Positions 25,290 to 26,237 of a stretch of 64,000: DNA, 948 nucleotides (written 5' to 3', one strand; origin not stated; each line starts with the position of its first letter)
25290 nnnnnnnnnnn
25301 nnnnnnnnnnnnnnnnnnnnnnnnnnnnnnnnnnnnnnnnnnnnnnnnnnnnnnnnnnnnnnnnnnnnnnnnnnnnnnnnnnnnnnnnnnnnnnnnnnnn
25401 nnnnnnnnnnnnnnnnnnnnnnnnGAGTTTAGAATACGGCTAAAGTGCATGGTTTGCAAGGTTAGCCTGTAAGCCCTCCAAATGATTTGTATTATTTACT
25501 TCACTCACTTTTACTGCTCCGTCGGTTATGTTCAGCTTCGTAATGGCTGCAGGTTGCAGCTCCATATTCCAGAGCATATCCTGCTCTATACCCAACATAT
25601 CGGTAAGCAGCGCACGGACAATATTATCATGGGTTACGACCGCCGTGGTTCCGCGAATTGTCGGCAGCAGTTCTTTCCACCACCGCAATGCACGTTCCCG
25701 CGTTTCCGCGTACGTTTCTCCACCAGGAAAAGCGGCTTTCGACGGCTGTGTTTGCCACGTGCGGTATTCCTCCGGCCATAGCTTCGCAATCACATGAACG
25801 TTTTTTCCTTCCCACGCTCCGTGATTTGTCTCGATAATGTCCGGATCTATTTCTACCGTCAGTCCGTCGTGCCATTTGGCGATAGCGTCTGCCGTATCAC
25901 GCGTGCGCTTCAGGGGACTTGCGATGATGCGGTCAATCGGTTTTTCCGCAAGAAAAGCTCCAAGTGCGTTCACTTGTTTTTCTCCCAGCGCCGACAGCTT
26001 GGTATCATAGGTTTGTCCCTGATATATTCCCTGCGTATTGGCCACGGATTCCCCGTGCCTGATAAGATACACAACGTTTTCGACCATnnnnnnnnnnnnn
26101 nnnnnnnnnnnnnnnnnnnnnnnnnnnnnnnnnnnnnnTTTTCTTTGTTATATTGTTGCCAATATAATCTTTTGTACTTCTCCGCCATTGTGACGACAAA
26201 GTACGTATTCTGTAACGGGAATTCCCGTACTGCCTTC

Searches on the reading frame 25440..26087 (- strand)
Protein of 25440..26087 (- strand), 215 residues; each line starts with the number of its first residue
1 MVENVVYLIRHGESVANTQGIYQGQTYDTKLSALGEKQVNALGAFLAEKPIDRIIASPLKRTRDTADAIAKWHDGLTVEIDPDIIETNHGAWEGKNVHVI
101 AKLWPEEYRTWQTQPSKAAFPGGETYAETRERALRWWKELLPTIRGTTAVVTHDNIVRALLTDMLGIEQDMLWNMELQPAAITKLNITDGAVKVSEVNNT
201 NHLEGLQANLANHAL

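Call 10: search_protein_families(library=ncbifam, proteins=[window:25440-26087:-])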
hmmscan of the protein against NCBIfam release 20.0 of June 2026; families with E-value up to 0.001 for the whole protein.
window:25440-26087:- (215 aa): 18 families
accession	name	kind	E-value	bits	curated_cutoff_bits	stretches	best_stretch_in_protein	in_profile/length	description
TIGR03162.1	ribazole_cobC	equivalog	1.9e-40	138.2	162.9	1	6-184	1-175/176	alpha-ribazole phosphatase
NF005567.0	PRK07238.1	equivalog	1e-37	130.4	326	1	6-203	180-377/378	bifunctional RNase H/acid phosphatase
TIGR03848.1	MSMEG_4193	subfamily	1.3e-35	122.7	203.85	1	6-200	2-199/204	MSMEG_4193 family putative phosphomutase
NF045917.1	PhserinePhPspA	equivalog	2.7e-35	122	350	1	6-206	4-203/211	phosphoserine phosphatase PspA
NF011580.0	PRK15004.1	equivalog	3.2e-27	95.9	250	1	6-200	3-196/203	adenosylcobalamin/alpha-ribazole phosphatase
NF038349.1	dPGM_arch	equivalog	1.2e-21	77.5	225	1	7-194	2-177/194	2,3-diphosphoglycerate-dependent phosphoglycerate mutase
NF009994.0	PRK13463.1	equivalog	4.9e-17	62.4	277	1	4-202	3-201/203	phosphoserine phosphatase 1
NF002901.0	PRK03482.1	equivalog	8.5e-17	61.5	261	1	6-185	4-182/215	2,3-diphosphoglycerate-dependent phosphoglycerate mutase GpmB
NF002339.0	PRK01295.1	equivalog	1.2e-12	47.7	316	1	3-180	2-185/206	2,3-bisphosphoglycerate-dependent phosphoglycerate mutase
NF009993.0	PRK13462.1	equivalog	2.1e-11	43.9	226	1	5-199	7-193/203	acid phosphatase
NF002217.0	PRK01112.1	equivalog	2.2e-11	43.6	320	2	86-178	111-206/228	2,3-bisphosphoglycerate-dependent phosphoglycerate mutase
NF010713.0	PRK14115.1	equivalog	1.3e-10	41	305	2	6-106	4-107/248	2,3-diphosphoglycerate-dependent phosphoglycerate mutase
TIGR01258.1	pgm_1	subfamily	6.8e-10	38.7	81.7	1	6-111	3-112/245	2,3-bisphosphoglycerate-dependent phosphoglycerate mutase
NF010718.0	PRK14120.1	equivalog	8.4e-08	31.8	366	1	6-112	7-117/249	phosphoglyceromutase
NF010715.0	PRK14117.1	equivalog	7.6e-07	28.8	421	0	8-106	6-107/230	phosphoglycerate mutase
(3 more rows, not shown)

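Call 11: search_protein_families(library=pfam, proteins=[window:25440-26087:-])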
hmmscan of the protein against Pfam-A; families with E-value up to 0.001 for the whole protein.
window:25440-26087:- (215 aa): 1 family
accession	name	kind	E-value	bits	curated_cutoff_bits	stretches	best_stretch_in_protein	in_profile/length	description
PF00300.27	His_Phos_1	-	4.7e-54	183.5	21.7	1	6-200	1-194/194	Histidine phosphatase superfamily (branch 1)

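Call 12: find_homologous_proteins(query=window:25440-26087:-, max_evalue=1e-20)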
Query window:25440-26087:- (215 aa): 285 proteins with E <= 1e-20 among 964 candidates; the best 120 are listed.
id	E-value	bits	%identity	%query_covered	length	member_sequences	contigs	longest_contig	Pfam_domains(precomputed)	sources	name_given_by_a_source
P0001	7.0e-140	482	100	100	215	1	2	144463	PF00300.28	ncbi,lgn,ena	-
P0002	1.5e-130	451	93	100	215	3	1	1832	PF00300.28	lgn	-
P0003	3.6e-130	450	93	100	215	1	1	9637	PF00300.28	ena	-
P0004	7.0e-129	446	92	100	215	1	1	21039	PF00300.28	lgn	-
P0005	5.0e-123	427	87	100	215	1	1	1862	PF00300.28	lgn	-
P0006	8.2e-123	426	87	100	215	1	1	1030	PF00300.28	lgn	-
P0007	3.2e-103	362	73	100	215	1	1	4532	PF00300.28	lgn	-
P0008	2.8e-97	343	72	98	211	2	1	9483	PF00300.28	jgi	-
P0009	4.1e-95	336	70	100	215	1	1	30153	PF00300.28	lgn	-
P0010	1.8e-87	311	64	100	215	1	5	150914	PF00300.28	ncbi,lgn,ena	-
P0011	2.9e-87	310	63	100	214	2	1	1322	PF00300.28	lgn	-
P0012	4.1e-87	309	63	100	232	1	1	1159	PF00300.28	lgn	-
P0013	1.3e-85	305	61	100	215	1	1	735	PF00300.28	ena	-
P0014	2.0e-85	304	60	100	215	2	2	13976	PF00300.28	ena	-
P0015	9.3e-81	289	62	100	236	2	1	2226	PF00300.28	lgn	-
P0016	1.1e-80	288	59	100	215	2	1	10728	PF00300.28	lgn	-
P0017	2.5e-79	284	59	98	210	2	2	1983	PF00300.28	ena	-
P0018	1.1e-77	279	59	100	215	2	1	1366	PF00300.28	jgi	-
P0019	7.7e-69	250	53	98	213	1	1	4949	PF00300.28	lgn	-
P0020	1.6e-68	249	54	98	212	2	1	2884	PF00300.28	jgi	-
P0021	3.0e-68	248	54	98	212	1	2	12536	PF00300.28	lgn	-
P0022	9.7e-68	246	53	98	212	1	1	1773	PF00300.28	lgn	-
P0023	2.6e-67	245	53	98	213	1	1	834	PF00300.28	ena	-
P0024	1.3e-66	243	53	98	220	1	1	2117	PF00300.28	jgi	jgi:broad specificity phosphatase PhoE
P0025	7.3e-66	240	51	98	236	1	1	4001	PF00300.28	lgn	-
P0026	1.5e-65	239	52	98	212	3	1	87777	PF00300.28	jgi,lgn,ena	-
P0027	1.6e-64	236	51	98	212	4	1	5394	PF00300.28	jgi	-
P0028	2.1e-64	235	52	98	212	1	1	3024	PF00300.28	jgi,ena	-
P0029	5.2e-64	234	52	98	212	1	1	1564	PF00300.28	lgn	-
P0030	1.1e-63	233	51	98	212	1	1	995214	PF00300.28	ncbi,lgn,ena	-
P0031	3.1e-62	228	51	98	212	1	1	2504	PF00300.28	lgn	-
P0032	1.4e-61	226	50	98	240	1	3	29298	PF00300.28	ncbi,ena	-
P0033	3.7e-61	225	50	98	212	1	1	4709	PF00300.28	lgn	-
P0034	1.2e-60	223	50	98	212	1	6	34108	PF00300.28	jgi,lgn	-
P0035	1.2e-60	223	50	98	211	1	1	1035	PF00300.28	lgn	-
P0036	2.2e-60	222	49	98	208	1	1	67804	PF00300.28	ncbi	-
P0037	2.5e-60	222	48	98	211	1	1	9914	PF00300.28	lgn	-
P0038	8.1e-60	220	47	98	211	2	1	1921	PF00300.28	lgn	-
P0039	8.8e-60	220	48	98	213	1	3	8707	PF00300.28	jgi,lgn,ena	jgi:broad specificity phosphatase PhoE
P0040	1.4e-59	220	49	99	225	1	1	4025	PF00300.28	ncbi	-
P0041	3.9e-59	218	48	98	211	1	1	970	PF00300.28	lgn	-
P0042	4.1e-59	218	50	98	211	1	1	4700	PF00300.28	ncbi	ncbi:MAG: histidine phosphatase family protein [Microgenomates group bacterium]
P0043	7.7e-59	217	48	98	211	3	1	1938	PF00300.28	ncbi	-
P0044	1.1e-58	217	47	98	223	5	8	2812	PF00300.28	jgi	-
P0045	1.5e-58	216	48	98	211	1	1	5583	PF00300.28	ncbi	-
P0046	2.1e-58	216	48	98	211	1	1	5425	PF00300.28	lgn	-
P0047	2.5e-58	215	48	98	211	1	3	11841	PF00300.28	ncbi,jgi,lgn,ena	-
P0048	2.8e-58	215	47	98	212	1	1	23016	PF00300.28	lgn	-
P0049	5.4e-58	214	48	98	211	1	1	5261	PF00300.28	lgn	-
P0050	6.9e-58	214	49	98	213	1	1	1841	PF00300.28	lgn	-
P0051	7.1e-58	214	46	98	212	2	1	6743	PF00300.28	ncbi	ncbi:MAG: histidine phosphatase family protein [Patescibacteria group bacterium]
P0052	7.5e-58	214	47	98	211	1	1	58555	PF00300.28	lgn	-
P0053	1.0e-57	213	46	98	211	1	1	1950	PF00300.28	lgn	-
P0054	1.2e-57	213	48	98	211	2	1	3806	PF00300.28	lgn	-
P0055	1.6e-57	213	50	98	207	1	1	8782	PF00300.28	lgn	-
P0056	1.6e-57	213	47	98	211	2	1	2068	PF00300.28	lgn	-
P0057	4.2e-57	211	50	98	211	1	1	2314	PF00300.28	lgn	-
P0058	4.3e-57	211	44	98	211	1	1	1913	PF00300.28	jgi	jgi:probable phosphoglycerate mutase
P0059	5.8e-57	211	50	98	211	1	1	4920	PF00300.28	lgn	-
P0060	6.2e-57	211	48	98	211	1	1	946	PF00300.28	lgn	-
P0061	8.3e-57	210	47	98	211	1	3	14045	PF00300.28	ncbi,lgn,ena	-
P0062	9.2e-57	210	46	98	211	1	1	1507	PF00300.28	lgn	-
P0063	9.5e-57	210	50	98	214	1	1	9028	PF00300.28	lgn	-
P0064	1.1e-56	210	47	98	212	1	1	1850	PF00300.28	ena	-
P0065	1.2e-56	210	47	98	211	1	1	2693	PF00300.28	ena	-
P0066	1.6e-56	210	47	98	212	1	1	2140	PF00300.28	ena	-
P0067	3.0e-56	209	47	98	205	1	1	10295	PF00300.28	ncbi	-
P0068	3.8e-56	208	46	98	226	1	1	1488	PF00300.28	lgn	-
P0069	3.8e-56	208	49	98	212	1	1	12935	PF00300.28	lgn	-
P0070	5.1e-56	208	48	98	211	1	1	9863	PF00300.28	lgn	-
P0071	5.3e-56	208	47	98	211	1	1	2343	PF00300.28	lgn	-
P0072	7.5e-56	207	45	98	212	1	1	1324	PF00300.28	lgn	-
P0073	8.1e-56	207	48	98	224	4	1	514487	PF00300.28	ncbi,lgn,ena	-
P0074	8.5e-56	207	47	98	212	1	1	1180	PF00300.28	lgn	-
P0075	1.2e-55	207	49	99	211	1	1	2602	PF00300.28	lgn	-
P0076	1.5e-55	206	45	98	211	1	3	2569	PF00300.28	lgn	-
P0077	2.1e-55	206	49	98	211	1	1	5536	PF00300.28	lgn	-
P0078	2.1e-55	206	46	98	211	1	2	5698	PF00300.28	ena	-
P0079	2.2e-55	206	47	98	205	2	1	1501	PF00300.28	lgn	-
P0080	2.4e-55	206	46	98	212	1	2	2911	PF00300.28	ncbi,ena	-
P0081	2.5e-55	206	46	98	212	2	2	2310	PF00300.28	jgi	-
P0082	3.7e-55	205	46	98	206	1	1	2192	PF00300.28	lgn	-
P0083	4.4e-55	205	45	98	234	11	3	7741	PF00300.28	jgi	-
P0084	4.5e-55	205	47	98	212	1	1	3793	PF00300.28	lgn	-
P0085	5.0e-55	205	45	98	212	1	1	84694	PF00300.28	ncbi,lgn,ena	-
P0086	5.2e-55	205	47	98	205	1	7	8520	PF00300.28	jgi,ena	jgi:probable phosphoglycerate mutase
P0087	6.0e-55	204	46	98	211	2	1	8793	PF00300.28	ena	-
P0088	6.5e-55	204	44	98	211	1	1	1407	PF00300.28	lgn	-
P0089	7.4e-55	204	47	98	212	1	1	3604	PF00300.28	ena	-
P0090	9.6e-55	204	47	98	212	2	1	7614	PF00300.28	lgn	-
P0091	9.8e-55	204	44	98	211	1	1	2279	PF00300.28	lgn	-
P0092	9.9e-55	204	46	98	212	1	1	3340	PF00300.28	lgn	-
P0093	1.0e-54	204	46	98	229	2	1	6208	PF00300.28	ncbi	-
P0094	1.5e-54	203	45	98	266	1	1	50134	PF00300.28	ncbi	-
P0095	1.8e-54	203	48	98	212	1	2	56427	PF00300.28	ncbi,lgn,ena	-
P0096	2.4e-54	202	49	98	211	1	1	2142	PF00300.28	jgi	jgi:probable phosphoglycerate mutase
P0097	5.1e-54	201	45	98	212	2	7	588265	PF00300.28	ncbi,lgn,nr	ncbi:histidine phosphatase family protein [Candidatus Collierbacteria bacterium]|nr:histidine phosph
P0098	5.3e-54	201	46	98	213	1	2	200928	PF00300.28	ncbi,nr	ncbi:histidine phosphatase family protein [Candidatus Gottesmanbacteria bacterium]|nr:histidine phos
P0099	5.3e-54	201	47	98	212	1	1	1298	PF00300.28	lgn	-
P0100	6.1e-54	201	46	98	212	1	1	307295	PF00300.28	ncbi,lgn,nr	ncbi:MAG: histidine phosphatase family protein [Candidatus Gottesmanbacteria bacterium]|nr:histidine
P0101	1.1e-53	200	47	98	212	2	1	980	PF00300.28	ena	-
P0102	1.3e-53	200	45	98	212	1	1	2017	PF00300.28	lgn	-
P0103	1.3e-53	200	46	98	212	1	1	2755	PF00300.28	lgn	-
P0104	1.5e-53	200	46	98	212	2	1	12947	PF00300.28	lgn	-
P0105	1.7e-53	200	46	97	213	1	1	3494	PF00300.28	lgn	-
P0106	1.7e-53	200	44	98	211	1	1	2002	PF00300.28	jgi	-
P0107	1.8e-53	200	46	98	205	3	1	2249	PF00300.28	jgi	jgi:broad specificity phosphatase PhoE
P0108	3.1e-53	199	48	98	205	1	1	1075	PF00300.28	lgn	-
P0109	4.2e-53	198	46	98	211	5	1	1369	PF00300.28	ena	-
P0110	4.4e-53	198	49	98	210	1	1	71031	PF00300.28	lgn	-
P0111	4.4e-53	198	45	98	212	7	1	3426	PF00300.28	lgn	-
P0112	5.0e-53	198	45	98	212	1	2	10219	PF00300.28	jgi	-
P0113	5.0e-53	198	45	98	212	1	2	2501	PF00300.28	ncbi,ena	-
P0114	5.5e-53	198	46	98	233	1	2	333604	PF00300.28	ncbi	-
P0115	5.9e-53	198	46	98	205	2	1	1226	PF00300.28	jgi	jgi:broad specificity phosphatase PhoE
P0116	6.3e-53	198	46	97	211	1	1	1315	PF00300.28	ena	-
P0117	6.5e-53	198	47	98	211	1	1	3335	PF00300.28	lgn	-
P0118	9.3e-53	197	47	98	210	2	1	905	PF00300.28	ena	-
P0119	1.1e-52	197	45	98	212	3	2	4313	PF00300.28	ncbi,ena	ncbi:MAG: histidine phosphatase family protein [Patescibacteria group bacterium]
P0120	1.1e-52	197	44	98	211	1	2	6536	PF00300.28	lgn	-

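Call 13: find_encoding_contigs(protein=window:25440-26087:-, flank=3000, max_places=6)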
Protein window:25440-26087:- (215 aa): 4 contigs read that carry it; 2 places shown.
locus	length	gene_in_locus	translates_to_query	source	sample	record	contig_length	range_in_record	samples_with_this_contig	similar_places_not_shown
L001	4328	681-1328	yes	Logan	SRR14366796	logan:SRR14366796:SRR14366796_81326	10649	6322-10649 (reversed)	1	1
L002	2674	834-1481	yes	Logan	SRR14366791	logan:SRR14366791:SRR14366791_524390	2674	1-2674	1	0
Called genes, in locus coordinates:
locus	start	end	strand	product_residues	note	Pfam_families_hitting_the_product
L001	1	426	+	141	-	?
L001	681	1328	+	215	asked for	PF00300:His_Phos_1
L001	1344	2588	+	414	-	PF02403:Seryl_tRNA_N, PF00587:tRNA-synt_2b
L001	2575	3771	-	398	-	PF07690:MFS_1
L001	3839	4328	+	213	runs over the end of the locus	-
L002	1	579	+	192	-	?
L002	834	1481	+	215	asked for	PF00300:His_Phos_1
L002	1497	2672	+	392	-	?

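Call 16: find_related_loci(query=A1, collection=genome_contigs, flank=2500)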
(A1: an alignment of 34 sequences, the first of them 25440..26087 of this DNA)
Query A1 (215 aa) in genome_contigs; peptide patterns used: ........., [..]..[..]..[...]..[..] (x = any residue, [..] = any of these).
499 stretches matched a pattern; 411 encode a relative of the query (tblastn E <= 1e-3); the best 80 are kept; 80 distinct loci.
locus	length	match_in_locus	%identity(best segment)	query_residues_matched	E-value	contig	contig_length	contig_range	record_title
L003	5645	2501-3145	64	1-215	2e-93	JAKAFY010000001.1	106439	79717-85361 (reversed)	MAG: bacterium isolate WY2.bin139 NODE_250_length_106439_cov_2.005597, whole genome shotgun sequence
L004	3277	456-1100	60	1-215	4e-83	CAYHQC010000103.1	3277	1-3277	MAG TPA_asm: uncultured Gammaproteobacteria bacterium isolate ERP119705_co15_352 genome assembly, contig: NODE_43192_len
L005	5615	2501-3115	49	6-215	2e-65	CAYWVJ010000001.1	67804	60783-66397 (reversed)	MAG TPA_asm: uncultured Gammaproteobacteria bacterium isolate SRP093762_co1_96 genome assembly, contig: NODE_257_length_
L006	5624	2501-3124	50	6-215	1e-64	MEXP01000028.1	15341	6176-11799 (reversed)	MAG: Candidatus Amesbacteria bacterium RIFCSPLOWO2_01_FULL_49_25 rifcsplowo2_01_scaffold_8749, whole genome shotgun sequ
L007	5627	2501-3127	48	6-215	6e-61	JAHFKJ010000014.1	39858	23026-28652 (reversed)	MAG: Candidatus Gottesmanbacteria bacterium isolate nzgw407 NODE_1115_length_39859_cov_4.067794, whole genome shotgun se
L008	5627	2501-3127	46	6-215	9e-61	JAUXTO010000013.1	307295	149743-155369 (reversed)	MAG: Candidatus Gottesmanbacteria bacterium isolate C13_maxbin.100 C13_k141_57608, whole genome shotgun sequence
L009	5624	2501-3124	47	6-215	4e-60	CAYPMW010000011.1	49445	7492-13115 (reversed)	MAG TPA_asm: uncultured Gammaproteobacteria bacterium isolate binchicken_co227_1238 genome assembly, contig: NODE_1261_l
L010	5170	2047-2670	46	6-215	2e-60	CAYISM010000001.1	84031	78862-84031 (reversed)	MAG TPA_asm: uncultured Gammaproteobacteria bacterium isolate ERP119705_co3_788 genome assembly, contig: NODE_170_length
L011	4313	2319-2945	45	6-215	1e-59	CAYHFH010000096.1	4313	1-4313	MAG TPA_asm: uncultured Gammaproteobacteria bacterium isolate ERP119705_co10_87 genome assembly, contig: NODE_15702_leng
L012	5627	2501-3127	46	6-215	2e-59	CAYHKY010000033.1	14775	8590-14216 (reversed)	MAG TPA_asm: uncultured Gammaproteobacteria bacterium isolate ERP119705_co13_644 genome assembly, contig: NODE_5086_leng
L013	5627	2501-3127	45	6-215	5e-59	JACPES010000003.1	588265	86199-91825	MAG: Candidatus Collierbacteria bacterium isolate NC_groundwater_341_Ag_B-0.1um_44_45 GD18-4_B1_scaffold_863802, whole g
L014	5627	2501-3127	44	6-215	5e-59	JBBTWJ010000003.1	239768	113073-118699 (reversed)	MAG: Patescibacteria group bacterium isolate H41-bin149_1 H41_bin149_1_000000000003, whole genome shotgun sequence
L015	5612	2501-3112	47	6-215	2e-58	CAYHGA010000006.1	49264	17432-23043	MAG TPA_asm: uncultured Gammaproteobacteria bacterium isolate ERP119705_co10_249 genome assembly, contig: NODE_458_lengt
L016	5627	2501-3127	45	6-215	1e-58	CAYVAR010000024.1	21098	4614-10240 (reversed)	MAG TPA_asm: uncultured Gammaproteobacteria bacterium isolate binchicken_co110_1166 genome assembly, contig: NODE_5450_l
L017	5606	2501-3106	47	6-215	1e-57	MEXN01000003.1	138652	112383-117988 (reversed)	MAG: Candidatus Amesbacteria bacterium RIFCSPLOWO2_01_FULL_48_25 rifcsplowo2_01_scaffold_246, whole genome shotgun seque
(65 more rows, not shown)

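Call 51: search_solved_structures(query=window:25440-26087:-, max_evalue=0.00001)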
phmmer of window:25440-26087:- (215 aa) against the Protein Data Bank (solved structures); distinct sequences matched with E-value up to 0.00001: 56.
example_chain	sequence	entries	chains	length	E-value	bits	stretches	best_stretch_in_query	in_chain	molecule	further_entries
4ij5_A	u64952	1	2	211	6e-26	94.8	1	7-203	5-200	Phosphoserine phosphatase 1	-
4ij6_A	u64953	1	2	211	1.5e-24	90.3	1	7-203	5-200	Phosphoserine phosphatase 1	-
9mmh_A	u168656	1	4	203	2.1e-15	60.4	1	6-203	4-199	Phosphoglycerate mutase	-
3hjg_A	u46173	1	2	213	2.1e-14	57.2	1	6-188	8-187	Putative alpha-ribazole-5'-phosphate phosphatase CobC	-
6nru_A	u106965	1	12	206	2.2e-14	57.1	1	6-188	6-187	CobC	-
6e4b_A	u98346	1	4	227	5.4e-14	55.8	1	6-188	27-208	Adenosylcobalamin/alpha-ribazole phosphatase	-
1h2e_A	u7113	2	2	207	5e-12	49.4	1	5-206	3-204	PHOSPHATASE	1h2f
1ebb_A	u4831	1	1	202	1.4e-11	47.9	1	5-204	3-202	PHOSPHATASE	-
1fzt_A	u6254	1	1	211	7.1e-11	45.6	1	3-179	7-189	PHOSPHOGLYCERATE MUTASE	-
3pgm_A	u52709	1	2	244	2.2e-10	44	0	7-112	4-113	Phosphoglycerate mutase 1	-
1xq9_A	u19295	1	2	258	9.9e-10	41.9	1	5-112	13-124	phosphoglycerate mutase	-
5htk_A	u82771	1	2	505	1.3e-09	41.4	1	5-176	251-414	6-phosphofructo-2-kinase/fructose-2,6-bisphosphatase 2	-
3dcy_A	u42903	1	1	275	2.1e-09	40.8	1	7-139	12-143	REGULATOR PROTEIN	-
4pz9_A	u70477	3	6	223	3.1e-09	40.2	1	7-134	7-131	Glucosyl-3-phosphoglycerate phosphatase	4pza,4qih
6s2q_A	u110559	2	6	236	3.8e-09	40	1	7-133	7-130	Glucosyl-3-phosphoglycerate phosphatase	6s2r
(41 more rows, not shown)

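Call 58: search_solved_structures(query=window:25440-26087:-, max_evalue=1e-20, show_alignments=1)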
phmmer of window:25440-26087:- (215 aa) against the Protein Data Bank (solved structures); distinct sequences matched with E-value up to 1e-20: 2.
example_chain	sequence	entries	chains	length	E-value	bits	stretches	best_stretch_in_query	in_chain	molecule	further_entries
4ij5_A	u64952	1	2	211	6e-26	94.8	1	7-203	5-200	Phosphoserine phosphatase 1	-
4ij6_A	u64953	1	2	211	1.5e-24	90.3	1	7-203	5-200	Phosphoserine phosphatase 1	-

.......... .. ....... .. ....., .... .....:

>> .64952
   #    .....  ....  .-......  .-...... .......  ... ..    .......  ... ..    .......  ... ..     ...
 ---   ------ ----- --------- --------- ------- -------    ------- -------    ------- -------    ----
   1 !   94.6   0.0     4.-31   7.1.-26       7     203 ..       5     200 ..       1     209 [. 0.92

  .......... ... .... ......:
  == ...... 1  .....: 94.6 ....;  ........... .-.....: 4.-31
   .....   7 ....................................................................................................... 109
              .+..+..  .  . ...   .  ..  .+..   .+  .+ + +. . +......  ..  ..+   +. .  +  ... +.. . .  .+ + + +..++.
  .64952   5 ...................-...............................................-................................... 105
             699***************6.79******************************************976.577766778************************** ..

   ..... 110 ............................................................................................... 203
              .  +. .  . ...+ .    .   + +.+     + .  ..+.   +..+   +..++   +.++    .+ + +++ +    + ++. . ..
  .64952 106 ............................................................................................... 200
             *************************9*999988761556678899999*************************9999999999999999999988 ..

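Call 71: list_cluster_members(proteins=[window:25440-26087:-, window:24180-25424:-])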
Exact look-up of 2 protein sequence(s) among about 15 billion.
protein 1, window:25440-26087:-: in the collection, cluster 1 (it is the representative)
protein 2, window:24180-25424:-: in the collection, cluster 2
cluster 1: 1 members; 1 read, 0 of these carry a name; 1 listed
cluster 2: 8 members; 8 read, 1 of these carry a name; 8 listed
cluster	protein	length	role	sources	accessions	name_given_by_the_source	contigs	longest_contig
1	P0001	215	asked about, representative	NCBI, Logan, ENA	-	-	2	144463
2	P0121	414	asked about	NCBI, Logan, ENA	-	-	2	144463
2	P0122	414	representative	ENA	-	-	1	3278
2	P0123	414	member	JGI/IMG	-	seryl-tRNA synthetase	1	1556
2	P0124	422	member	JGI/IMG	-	-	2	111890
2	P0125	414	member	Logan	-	-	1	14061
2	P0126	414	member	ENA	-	-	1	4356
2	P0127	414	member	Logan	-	-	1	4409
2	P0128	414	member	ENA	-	-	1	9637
